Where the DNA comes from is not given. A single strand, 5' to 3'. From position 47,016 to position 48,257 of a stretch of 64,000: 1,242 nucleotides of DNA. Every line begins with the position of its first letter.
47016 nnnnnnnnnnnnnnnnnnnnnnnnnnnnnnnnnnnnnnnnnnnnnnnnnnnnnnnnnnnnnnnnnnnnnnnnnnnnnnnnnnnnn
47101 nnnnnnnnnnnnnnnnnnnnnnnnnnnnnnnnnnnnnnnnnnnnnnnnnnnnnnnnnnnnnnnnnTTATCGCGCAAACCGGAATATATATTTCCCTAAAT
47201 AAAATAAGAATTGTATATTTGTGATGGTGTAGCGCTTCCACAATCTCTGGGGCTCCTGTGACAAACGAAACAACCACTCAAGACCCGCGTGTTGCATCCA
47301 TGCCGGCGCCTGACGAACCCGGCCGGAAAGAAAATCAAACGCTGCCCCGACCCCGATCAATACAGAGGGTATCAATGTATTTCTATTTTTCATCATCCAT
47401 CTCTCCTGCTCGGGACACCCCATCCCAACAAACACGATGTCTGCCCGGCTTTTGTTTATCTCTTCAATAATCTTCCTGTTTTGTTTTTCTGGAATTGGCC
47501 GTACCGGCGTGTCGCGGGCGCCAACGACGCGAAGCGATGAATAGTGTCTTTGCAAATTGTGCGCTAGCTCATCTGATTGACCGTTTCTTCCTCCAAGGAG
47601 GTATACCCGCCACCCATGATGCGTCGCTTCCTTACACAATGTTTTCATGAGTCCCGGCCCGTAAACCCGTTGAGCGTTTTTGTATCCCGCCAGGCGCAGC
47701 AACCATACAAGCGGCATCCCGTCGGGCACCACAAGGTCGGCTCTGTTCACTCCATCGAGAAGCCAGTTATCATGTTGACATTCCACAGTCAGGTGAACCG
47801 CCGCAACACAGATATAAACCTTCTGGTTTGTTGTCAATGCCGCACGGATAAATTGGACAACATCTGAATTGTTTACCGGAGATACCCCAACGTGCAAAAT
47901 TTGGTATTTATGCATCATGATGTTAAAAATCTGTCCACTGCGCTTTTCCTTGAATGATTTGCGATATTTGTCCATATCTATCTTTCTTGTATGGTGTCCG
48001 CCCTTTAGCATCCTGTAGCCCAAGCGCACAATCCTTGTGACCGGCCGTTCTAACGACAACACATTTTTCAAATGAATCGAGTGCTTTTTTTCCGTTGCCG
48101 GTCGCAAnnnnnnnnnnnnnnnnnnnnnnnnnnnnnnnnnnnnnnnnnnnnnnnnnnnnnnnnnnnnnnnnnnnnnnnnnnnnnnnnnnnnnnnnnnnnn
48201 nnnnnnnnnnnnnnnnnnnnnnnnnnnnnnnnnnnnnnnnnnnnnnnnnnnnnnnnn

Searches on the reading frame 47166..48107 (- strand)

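Call 47: search_protein_families(library=pfam, proteins=[window:47166-48107:-], max_evalue=0.001)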
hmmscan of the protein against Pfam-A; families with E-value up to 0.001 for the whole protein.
window:47166-48107:- (313 aa): 1 family
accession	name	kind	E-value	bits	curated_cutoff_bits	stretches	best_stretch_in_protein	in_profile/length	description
PF03808.19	Glyco_tran_WecG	-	6.1e-66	221.8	27.4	1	123-293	1-168/168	Glycosyl transferase WecG/TagA/CpsF family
